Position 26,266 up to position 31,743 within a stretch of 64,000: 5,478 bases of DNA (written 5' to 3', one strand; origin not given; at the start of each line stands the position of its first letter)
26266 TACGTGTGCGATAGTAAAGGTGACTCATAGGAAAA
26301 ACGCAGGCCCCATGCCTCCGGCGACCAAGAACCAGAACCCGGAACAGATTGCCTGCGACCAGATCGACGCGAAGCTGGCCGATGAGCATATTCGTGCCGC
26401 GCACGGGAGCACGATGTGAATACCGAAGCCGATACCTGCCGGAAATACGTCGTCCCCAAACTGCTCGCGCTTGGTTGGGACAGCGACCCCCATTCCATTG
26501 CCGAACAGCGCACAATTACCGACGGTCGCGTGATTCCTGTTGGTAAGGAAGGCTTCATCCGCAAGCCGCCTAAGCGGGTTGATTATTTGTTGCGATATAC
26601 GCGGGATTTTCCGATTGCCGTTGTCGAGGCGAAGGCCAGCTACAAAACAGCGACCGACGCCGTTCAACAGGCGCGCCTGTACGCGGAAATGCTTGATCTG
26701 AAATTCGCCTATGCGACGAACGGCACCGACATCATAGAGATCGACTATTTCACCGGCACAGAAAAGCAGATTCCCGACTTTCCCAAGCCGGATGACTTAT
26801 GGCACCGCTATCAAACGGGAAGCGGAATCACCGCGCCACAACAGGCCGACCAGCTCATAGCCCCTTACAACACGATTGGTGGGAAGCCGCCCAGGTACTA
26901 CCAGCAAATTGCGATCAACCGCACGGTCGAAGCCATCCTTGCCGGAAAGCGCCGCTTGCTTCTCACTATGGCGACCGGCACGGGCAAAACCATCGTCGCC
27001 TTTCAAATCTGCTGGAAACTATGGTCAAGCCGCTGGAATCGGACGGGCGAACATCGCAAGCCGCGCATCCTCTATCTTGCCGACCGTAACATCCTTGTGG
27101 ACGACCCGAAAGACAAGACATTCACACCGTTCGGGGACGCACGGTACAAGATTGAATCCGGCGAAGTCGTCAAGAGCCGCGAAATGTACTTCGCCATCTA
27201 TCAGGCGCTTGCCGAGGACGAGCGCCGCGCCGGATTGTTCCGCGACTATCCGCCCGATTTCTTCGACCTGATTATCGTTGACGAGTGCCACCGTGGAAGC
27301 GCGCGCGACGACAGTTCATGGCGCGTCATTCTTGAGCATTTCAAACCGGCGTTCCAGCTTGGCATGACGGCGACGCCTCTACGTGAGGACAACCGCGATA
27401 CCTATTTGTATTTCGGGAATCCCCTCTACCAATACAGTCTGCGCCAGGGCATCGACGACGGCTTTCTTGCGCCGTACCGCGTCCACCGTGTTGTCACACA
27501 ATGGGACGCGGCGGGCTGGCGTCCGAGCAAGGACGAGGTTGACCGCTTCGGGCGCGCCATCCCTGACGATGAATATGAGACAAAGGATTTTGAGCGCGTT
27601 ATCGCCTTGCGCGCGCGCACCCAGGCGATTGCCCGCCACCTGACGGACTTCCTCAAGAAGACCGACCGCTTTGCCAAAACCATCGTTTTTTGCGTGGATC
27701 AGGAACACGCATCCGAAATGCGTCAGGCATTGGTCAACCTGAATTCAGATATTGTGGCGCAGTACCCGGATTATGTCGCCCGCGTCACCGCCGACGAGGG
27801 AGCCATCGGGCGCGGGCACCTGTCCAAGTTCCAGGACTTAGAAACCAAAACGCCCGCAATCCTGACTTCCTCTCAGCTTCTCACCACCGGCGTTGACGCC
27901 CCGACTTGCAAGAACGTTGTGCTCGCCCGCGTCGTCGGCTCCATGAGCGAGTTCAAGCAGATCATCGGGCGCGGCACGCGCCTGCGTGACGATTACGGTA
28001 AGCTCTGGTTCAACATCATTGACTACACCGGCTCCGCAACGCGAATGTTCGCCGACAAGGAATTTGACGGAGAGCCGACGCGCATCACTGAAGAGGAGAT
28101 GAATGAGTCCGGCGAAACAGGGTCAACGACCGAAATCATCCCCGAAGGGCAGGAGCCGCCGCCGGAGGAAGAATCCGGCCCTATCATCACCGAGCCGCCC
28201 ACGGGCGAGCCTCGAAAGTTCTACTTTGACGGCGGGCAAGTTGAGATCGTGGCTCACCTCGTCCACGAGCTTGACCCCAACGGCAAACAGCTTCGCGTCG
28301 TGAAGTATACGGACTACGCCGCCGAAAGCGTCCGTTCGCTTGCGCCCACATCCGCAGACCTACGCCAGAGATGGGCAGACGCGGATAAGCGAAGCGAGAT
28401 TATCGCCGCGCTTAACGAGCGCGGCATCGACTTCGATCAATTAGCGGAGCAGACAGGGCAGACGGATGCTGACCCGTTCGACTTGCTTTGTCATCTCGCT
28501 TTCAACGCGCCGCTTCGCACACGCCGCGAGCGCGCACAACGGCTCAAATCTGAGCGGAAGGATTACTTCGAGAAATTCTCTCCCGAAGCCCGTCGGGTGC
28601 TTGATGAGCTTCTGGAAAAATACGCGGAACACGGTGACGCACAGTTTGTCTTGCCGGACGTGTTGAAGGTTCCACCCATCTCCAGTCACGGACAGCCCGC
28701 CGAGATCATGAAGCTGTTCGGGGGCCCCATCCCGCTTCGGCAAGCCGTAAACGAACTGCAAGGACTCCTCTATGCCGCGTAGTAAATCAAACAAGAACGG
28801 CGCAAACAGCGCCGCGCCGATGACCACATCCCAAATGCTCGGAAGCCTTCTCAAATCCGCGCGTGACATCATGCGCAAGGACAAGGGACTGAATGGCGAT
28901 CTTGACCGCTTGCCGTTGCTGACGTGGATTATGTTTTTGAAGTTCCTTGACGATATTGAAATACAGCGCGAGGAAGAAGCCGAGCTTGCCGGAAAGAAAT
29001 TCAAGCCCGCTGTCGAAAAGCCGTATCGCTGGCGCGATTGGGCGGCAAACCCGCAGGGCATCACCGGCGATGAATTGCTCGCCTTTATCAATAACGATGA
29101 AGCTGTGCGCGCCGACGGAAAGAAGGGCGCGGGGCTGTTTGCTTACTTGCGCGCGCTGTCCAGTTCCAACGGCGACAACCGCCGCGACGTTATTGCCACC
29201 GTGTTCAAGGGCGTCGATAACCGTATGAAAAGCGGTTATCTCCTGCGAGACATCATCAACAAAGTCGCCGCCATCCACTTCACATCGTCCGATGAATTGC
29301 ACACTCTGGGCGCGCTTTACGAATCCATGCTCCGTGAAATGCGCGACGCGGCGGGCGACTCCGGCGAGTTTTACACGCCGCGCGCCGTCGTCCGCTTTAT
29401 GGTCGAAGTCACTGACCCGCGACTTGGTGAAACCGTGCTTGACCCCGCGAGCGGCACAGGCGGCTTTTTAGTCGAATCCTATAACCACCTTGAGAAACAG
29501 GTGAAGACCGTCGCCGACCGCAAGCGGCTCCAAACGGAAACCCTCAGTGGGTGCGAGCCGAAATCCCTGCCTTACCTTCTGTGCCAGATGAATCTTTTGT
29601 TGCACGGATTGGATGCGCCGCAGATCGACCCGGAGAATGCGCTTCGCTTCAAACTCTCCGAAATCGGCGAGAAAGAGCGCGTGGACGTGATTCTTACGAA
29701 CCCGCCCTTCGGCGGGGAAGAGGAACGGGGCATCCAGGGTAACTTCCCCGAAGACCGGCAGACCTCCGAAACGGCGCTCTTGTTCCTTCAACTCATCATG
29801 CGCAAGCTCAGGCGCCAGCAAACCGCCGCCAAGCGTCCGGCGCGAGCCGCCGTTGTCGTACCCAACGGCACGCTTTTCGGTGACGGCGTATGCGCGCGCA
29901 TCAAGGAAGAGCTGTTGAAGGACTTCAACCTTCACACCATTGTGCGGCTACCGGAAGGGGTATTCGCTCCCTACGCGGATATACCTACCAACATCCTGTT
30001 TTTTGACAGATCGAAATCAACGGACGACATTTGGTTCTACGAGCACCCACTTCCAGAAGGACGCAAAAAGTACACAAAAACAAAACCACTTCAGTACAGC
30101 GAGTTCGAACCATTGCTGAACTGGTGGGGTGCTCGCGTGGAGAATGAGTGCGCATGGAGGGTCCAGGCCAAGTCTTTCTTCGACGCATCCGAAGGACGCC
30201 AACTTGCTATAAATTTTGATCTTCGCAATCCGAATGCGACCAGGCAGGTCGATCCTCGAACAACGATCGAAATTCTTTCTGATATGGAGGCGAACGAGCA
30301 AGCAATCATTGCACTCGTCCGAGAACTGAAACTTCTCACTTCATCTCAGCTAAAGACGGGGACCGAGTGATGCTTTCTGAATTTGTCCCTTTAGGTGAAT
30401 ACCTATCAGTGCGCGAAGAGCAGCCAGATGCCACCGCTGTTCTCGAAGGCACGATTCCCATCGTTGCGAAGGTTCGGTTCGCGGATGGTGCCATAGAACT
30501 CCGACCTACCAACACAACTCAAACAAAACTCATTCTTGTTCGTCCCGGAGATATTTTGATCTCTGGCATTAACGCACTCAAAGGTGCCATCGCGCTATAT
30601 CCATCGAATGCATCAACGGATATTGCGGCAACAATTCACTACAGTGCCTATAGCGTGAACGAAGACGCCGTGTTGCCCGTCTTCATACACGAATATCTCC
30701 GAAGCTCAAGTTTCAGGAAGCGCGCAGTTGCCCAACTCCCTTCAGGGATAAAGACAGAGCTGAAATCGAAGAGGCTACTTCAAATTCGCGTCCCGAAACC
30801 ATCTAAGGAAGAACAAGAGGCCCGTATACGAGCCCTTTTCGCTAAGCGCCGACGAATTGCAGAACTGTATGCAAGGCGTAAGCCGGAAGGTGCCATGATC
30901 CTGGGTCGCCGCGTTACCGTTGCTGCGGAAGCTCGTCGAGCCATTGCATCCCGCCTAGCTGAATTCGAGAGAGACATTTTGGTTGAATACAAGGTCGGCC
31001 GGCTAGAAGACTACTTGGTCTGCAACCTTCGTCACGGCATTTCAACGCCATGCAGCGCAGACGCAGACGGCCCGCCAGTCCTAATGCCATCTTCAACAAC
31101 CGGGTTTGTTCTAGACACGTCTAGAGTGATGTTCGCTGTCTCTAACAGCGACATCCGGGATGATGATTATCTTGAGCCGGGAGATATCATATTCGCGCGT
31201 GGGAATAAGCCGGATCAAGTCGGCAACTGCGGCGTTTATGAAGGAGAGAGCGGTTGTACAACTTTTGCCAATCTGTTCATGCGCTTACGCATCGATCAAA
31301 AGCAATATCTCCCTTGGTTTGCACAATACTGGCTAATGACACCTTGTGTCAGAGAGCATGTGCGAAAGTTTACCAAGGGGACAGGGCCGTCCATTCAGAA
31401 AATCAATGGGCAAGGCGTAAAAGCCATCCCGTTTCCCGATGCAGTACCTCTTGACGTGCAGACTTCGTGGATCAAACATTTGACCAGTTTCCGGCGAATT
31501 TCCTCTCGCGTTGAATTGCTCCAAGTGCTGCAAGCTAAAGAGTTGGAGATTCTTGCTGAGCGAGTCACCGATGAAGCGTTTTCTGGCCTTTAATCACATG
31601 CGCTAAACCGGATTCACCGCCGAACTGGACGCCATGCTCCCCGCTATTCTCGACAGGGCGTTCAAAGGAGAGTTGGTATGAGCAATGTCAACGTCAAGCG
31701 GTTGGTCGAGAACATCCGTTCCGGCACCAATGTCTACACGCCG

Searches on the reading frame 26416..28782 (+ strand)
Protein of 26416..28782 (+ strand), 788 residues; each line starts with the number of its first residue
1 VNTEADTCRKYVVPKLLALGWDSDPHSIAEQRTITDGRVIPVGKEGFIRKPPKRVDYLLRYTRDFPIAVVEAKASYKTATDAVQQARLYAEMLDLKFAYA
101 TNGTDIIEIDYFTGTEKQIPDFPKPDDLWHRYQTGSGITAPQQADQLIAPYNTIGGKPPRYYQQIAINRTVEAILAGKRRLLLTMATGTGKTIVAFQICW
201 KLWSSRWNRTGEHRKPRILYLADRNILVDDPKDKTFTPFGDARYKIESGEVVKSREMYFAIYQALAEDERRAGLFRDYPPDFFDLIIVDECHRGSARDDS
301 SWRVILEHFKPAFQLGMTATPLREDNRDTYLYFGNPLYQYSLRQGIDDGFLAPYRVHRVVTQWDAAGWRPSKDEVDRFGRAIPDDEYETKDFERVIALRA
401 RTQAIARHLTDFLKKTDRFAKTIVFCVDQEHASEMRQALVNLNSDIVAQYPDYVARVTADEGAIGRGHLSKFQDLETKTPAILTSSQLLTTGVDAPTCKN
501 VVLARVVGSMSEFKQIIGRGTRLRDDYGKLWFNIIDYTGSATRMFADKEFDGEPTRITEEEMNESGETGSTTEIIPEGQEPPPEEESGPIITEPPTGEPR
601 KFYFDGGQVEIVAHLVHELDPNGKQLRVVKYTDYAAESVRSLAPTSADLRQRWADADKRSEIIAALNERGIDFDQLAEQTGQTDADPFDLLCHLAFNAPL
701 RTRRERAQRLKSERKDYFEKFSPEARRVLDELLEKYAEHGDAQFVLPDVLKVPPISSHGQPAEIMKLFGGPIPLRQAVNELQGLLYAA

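Call 6: search_protein_families(library=pfam, proteins=[window:26416-28782:+], max_evalue=0.01)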
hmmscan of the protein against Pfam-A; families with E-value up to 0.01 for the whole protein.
window:26416-28782:+ (788 aa): 7 families
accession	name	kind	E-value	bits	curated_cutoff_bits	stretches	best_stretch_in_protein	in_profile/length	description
PF04851.21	ResIII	-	1.5e-36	126.2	22.5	1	158-322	3-163/164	Type III restriction enzyme, res subunit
PF08463.15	EcoEI_R_C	-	8.2e-32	111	24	1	630-786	2-163/163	EcoEI R protein C-terminal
PF18766.7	SWI2_SNF2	-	1.5e-15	57.9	26.7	1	162-360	1-194/221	SWI2/SNF2 ATPase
PF00270.35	DEAD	-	4.3e-09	36.8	26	1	169-322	6-161/167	DEAD/DEAH box helicase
PF00271.37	Helicase_C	-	1.7e-06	28.7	23.5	1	408-523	5-109/110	Helicase conserved C-terminal domain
PF04313.20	HSDR_N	-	3.4e-06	27.5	25.1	1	51-106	124-187/198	Type I restriction enzyme R protein N terminus (HSDR_N)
PF13588.12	HSDR_N_2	-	0.00054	20.5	25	1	53-123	37-110/110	Type I restriction enzyme R protein N terminus (HSDR_N)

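Call 90: search_protein_families(library=padloc, proteins=[window:26416-28779:+], max_evalue=0.00001)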
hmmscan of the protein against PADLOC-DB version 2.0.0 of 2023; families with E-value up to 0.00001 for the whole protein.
window:26416-28779:+ (788 aa): 13 families
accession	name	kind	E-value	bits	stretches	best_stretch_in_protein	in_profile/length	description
PDLC03049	REase_I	-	1.4e-217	722.5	1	3-786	10-800/807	Type I restriction enzyme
PDLC03047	REase_I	-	3.1e-39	132.5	1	55-558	240-740/1107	Type I restriction enzyme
PDLC03042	REase_I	-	3.1e-33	112.3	1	117-537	408-844/1170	Type I restriction enzyme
PDLC03050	REase_I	-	3.8e-29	100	1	596-786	25-212/219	Type I restriction enzyme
PDLC02707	PbeA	-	2.4e-26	90.5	1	256-562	355-652/672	PbeA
PDLC02704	PbeA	-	2.8e-23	80.3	1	285-539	386-645/682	PbeA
PDLC03659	mREase_IV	-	7.3e-18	61.8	1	170-546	231-574/945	Type IV methyl-directed restriction enzyme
PDLC03658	mREase_IV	-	3.3e-14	49.6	1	178-540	242-560/953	Type IV methyl-directed restriction enzyme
PDLC02705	PbeA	-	2.3e-11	40.6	1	285-533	377-628/691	PbeA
PDLC02706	PbeA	-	7.2e-09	32.8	0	262-529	378-663/722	PbeA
PDLC02703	PbeA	-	4.1e-08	30.3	0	285-538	369-614/626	PbeA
PDLC03048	REase_I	-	4.4e-07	26.4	1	286-361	375-454/976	Type I restriction enzyme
PDLC01439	typeIV_DinG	-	4.6e-07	26.9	0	156-220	13-64/575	CAS-IV-A; associated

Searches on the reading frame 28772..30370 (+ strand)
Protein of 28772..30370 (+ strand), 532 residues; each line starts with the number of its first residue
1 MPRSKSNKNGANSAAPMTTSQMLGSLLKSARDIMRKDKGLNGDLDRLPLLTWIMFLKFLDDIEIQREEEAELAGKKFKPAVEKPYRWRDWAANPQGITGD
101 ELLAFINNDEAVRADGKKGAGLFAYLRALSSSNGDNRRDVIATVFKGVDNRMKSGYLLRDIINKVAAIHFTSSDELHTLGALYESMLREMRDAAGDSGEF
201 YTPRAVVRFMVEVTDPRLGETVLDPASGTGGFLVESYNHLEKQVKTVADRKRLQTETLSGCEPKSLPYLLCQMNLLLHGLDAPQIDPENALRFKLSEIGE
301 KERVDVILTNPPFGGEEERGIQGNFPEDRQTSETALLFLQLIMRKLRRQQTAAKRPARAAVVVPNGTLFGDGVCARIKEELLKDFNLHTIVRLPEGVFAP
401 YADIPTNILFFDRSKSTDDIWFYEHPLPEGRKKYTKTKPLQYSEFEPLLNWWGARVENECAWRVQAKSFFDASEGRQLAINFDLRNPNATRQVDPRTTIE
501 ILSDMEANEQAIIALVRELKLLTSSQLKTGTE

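Call 6: search_protein_families(library=pfam, proteins=[window:28772-30370:+], max_evalue=0.01)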
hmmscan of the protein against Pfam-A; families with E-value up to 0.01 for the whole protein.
window:28772-30370:+ (532 aa): 5 families
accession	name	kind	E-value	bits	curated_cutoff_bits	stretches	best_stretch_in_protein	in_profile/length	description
PF02384.22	N6_Mtase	-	3.4e-58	197.9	20.4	1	177-459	4-279/311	N-6 DNA Methylase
PF12161.14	HsdM_N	-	4e-09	37.7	24.5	1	24-164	2-134/135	HsdM N-terminal domain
PF01170.24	UPF0020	-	3.6e-06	27.2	22.3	1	209-314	19-132/197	RMKL-like, methyltransferase domain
PF20473.4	MmeI_Mtase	-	4.4e-05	23.2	27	1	221-259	22-66/259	MmeI, DNA-methyltransferase domain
PF07669.17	Eco57I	-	0.00027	21.5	25.3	1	293-398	61-171/171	Eco57I restriction-modification methylase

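Call 90: search_protein_families(library=padloc, proteins=[window:28772-30367:+], max_evalue=0.00001)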
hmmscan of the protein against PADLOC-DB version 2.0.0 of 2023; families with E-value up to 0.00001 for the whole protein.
window:28772-30367:+ (532 aa): 35 families (the best 25 are shown)
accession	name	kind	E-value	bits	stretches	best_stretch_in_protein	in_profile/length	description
PDLC03025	MTase_I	-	4.2e-194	644.4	1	23-468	3-433/569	Type I methyltransferase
PDLC03021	MTase_I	-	7.8e-152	504.5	1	23-520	3-486/491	Type I methyltransferase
PDLC03036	MTase_I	-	2.5e-69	232.3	2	139-426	153-444/635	Type I methyltransferase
PDLC03026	MTase_I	-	9.6e-68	227.5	1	122-459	67-404/487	Type I methyltransferase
PDLC04134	mad2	-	3e-59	199.2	1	19-453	137-485/492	mads_2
PDLC03031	MTase_I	-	2.5e-33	113.3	1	156-413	140-403/834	Type I methyltransferase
PDLC03022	MTase_I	-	6.8e-27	92.1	1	152-422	139-415/857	Type I methyltransferase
PDLC03029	MTase_I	-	4.5e-26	89.5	1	135-415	111-405/661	Type I methyltransferase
PDLC03035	MTase_I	-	4.6e-24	82.9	1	156-317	133-288/653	Type I methyltransferase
PDLC03318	MTase_II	-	1.4e-20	71.2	1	140-245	289-391/723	Type II methyltransferase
PDLC03039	MTase_I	-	2.9e-19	66.7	1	123-314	93-280/708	Type I methyltransferase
PDLC03038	MTase_I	-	5.1e-19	65.6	1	119-314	91-282/896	Type I methyltransferase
PDLC03018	MTase_I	-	9.9e-18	61.9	1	180-246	291-355/749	Type I methyltransferase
PDLC03027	MTase_I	-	9.4e-16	55.5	1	174-416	133-370/810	Type I methyltransferase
PDLC03019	MTase_I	-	1.6e-15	54.5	1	177-414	148-375/932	Type I methyltransferase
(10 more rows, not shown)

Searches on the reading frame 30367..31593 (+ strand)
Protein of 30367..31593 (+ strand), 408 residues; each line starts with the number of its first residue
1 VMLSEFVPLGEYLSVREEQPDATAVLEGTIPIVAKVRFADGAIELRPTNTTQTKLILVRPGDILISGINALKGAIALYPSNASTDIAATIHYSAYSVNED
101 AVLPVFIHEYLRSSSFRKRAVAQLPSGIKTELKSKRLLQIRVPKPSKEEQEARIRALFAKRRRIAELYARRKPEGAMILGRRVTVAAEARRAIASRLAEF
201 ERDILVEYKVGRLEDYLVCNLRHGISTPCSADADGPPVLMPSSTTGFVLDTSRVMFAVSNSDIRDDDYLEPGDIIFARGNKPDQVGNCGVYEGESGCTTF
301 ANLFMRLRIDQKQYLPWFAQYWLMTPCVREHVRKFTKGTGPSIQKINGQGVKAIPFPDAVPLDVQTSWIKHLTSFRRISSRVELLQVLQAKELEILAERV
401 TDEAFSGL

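Call 6: search_protein_families(library=pfam, proteins=[window:30367-31593:+], max_evalue=0.01)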
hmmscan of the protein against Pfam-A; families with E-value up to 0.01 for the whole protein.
window:30367-31593:+ (408 aa): 0 families

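Call 90: search_protein_families(library=padloc, proteins=[window:30367-31590:+], max_evalue=0.00001)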
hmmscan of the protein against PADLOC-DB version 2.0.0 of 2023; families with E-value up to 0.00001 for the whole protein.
window:30367-31590:+ (408 aa): 44 families (the best 25 are shown)
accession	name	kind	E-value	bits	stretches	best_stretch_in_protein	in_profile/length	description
PDLC03100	Specificity_I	-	2.3e-25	87.9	2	195-383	187-370/392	Type I specificity subunit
PDLC03148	Specificity_I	-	4.3e-22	76.5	1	202-385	255-429/453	Type I specificity subunit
PDLC03069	Specificity_I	-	1e-20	72.2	2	266-383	253-365/387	Type I specificity subunit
PDLC03107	Specificity_I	-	1.6e-20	71.5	1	266-407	255-390/392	Type I specificity subunit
PDLC03072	Specificity_I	-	1e-19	69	2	38-169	281-412/448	Type I specificity subunit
PDLC03119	Specificity_I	-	1.7e-17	61.4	1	260-374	249-362/393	Type I specificity subunit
PDLC03169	Specificity_I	-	4.3e-17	60.6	2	28-158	247-386/461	Type I specificity subunit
PDLC03105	Specificity_I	-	4.2e-15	54.1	1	27-172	265-413/448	Type I specificity subunit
PDLC03117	Specificity_I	-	8.9e-15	52.5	1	250-407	235-384/518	Type I specificity subunit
PDLC03129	Specificity_I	-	6.9e-14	49.4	1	56-407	58-394/431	Type I specificity subunit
PDLC03068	Specificity_I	-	1.8e-13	48.5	1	7-151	7-156/403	Type I specificity subunit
PDLC03089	Specificity_I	-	3.3e-13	47.5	1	209-375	6-168/446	Type I specificity subunit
PDLC03127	Specificity_I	-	3.7e-13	47.1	1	257-407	303-451/571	Type I specificity subunit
PDLC03097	Specificity_I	-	4.6e-13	47.2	1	176-357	168-350/409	Type I specificity subunit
PDLC03189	Specificity_I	-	4.8e-13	46.8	1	258-357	273-366/459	Type I specificity subunit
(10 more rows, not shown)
